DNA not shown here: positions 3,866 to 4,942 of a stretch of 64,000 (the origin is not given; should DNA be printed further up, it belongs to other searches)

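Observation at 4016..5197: Truncated FtsZ/tubulin-like GTPase co-transcribed with a tandem-RHH protein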

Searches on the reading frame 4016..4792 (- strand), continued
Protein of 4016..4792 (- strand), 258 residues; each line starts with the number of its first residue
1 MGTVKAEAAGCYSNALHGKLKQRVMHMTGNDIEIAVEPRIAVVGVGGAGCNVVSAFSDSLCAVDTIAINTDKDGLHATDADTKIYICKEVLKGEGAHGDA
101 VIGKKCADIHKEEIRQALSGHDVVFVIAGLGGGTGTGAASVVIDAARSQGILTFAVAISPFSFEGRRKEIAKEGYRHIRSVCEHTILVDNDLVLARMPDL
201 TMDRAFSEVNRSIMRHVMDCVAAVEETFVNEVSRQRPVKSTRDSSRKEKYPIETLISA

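Call 66: fold_search(model_id=the predicted structure, library=pdb)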
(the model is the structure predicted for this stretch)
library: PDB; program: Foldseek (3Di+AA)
matches with E <= 10: 1892; with E <= 0.001: 979
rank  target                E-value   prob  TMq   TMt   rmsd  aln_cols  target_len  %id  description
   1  1rlu_A                6.5e-21  1.00  0.74  0.57   1.4       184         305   41  Mycobacterium tuberculosis FtsZ in complex with GTP-gamma-S (released 2004-08-31)
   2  5xdv                  1.4e-20  1.00  0.75  0.58   1.4       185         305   38  Staphylococcus aureus FtsZ 12-316 G196S complexed with TXA6101 (released 2017-08-02)
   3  7ojd                  2.1e-20  1.00  0.76  0.59   1.5       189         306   37  SaFtsZ(D46A) complexed with GDP (released 2022-03-02)
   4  6yd1                  2.2e-20  1.00  0.75  0.58   1.4       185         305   38  SaFtsZ-DFMBA (released 2021-07-28)
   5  6rvn                  2.5e-20  1.00  0.76  0.58   1.5       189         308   38  aFtsz-GDP-Wat (released 2020-02-19)
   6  7ohk                  2.6e-20  1.00  0.76  0.58   1.5       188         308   38  SaFtsZ complexed with GDP, BeF3- and Mg2+ (released 2022-03-02)
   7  5xdw                  2.6e-20  1.00  0.76  0.59   1.5       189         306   38  Staphylococcus aureus FtsZ 12-316 G196S (released 2017-08-02)
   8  6kvq                  3.0e-20  1.00  0.75  0.58   1.8       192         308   38  S. aureus FtsZ in complex with BOFP (compound 3) (released 2020-01-15)
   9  6y1v_A                3.2e-20  1.00  0.74  0.57   1.5       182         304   41  Mycobacterium tuberculosis FtsZ-GTP-gamma-S in complex with 4-hydroxycoumarin (released 2021-06-09)
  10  3vo8_A                3.2e-20  1.00  0.74  0.57   1.5       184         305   38  Staphylococcus aureus FtsZ GDP-form (released 2012-08-29)
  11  7ojb                  3.4e-20  1.00  0.75  0.58   1.5       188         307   37  SaFtsZ(R143K) complexed with GDP (released 2022-03-02)
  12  7ojc                  5.0e-20  1.00  0.75  0.57   1.4       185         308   38  SaFtsZ(Q48A) complexed with GDP (released 2022-03-02)
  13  5mn4                  5.3e-20  1.00  0.74  0.57   1.5       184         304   38  S. aureus FtsZ 12-316 F138A GDP Open form (1FOf) (released 2016-12-21)
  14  4dxd                  5.7e-20  1.00  0.74  0.57   1.5       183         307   39  Staphylococcal Aureus FtsZ in complex with 723 (released 2012-05-23)
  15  1w5f_A                6.4e-20  1.00  0.76  0.57   5.8       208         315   33  FtsZ, T7 mutated, domain swapped (T. maritima) (released 2004-12-01)
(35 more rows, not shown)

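Call 94: find_encoding_contigs(protein=P0131, flank=5000, max_places=2)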
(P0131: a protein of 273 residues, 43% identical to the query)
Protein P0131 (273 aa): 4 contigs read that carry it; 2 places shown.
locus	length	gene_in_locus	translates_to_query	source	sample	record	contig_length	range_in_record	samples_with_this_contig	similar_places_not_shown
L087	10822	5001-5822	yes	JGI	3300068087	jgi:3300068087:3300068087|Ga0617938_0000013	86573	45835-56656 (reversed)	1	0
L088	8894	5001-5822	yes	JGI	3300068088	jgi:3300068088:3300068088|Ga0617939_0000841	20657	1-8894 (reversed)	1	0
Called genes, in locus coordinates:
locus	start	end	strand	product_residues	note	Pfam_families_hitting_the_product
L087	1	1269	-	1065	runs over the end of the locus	PF03176:MMPL, PF00873:ACR_tran (weak), PF03176:MMPL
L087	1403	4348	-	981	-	PF00133:tRNA-synt_1, PF09334:tRNA-synt_1g (weak), PF08264:Anticodon_1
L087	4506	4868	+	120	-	PF01402:RHH_1 (faint)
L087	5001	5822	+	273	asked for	PF00091:Tubulin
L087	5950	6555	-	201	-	PF01558:POR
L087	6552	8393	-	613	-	PF01855:POR_N, PF02775:TPP_enzyme_C, PF13237:Fer4_10 (faint), PF00037:Fer4 (weak)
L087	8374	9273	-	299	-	PF02775:TPP_enzyme_C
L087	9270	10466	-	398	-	PF01855:POR_N, PF17147:PFOR_II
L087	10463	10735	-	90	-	PF12797:Fer4_2 (faint), PF00037:Fer4 (weak), PF13237:Fer4_10, PF14697:Fer4_21, PF12838:Fer4_7 (weak), PF13187:Fer4_9 (weak), PF00037:Fer4, PF12837:Fer4_6 (weak), +3 more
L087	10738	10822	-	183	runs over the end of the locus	PF01558:POR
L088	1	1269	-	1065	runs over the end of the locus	PF03176:MMPL, PF00873:ACR_tran (weak), PF03176:MMPL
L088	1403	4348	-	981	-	PF00133:tRNA-synt_1, PF09334:tRNA-synt_1g (weak), PF08264:Anticodon_1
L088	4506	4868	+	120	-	PF01402:RHH_1 (faint)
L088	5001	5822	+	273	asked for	PF00091:Tubulin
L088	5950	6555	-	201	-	PF01558:POR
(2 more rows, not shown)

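Call 95: find_encoding_contigs(protein=P0127, flank=5000, max_places=2)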
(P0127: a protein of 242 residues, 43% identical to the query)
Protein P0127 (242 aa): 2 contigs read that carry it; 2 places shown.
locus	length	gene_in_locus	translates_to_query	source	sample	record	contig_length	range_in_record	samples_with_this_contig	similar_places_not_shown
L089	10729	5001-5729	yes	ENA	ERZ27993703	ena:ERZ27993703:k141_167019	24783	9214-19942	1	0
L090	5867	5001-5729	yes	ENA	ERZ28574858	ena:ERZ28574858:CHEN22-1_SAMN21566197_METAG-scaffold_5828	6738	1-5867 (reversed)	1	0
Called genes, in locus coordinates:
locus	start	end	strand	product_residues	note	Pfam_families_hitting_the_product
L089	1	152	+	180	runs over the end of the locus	PF02441:Flavoprotein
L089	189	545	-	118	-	-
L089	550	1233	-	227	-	PF01987:AIM24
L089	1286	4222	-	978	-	PF00133:tRNA-synt_1, PF09334:tRNA-synt_1g (faint), PF13603:tRNA-synt_1_2 (faint), PF08264:Anticodon_1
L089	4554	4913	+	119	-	PF17723:RHH_8 (faint)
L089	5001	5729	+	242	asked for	PF00091:Tubulin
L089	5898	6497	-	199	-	PF01558:POR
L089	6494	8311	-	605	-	PF01855:POR_N, PF12797:Fer4_2 (faint), PF12837:Fer4_6 (faint), PF02775:TPP_enzyme_C, PF13237:Fer4_10 (weak), PF14697:Fer4_21 (weak), PF00037:Fer4 (weak)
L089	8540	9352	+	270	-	PF09588:YqaJ (weak)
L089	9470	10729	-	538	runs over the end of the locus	PF17651:Raco_middle, PF14574:RACo_C_ter, PF12837:Fer4_6 (faint), PF12838:Fer4_7 (weak), PF14697:Fer4_21 (faint)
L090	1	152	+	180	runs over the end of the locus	PF02441:Flavoprotein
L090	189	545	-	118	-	-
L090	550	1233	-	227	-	PF01987:AIM24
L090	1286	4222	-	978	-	PF00133:tRNA-synt_1, PF09334:tRNA-synt_1g (faint), PF13603:tRNA-synt_1_2 (faint), PF08264:Anticodon_1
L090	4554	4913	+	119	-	PF17723:RHH_8 (faint)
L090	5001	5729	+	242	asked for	PF00091:Tubulin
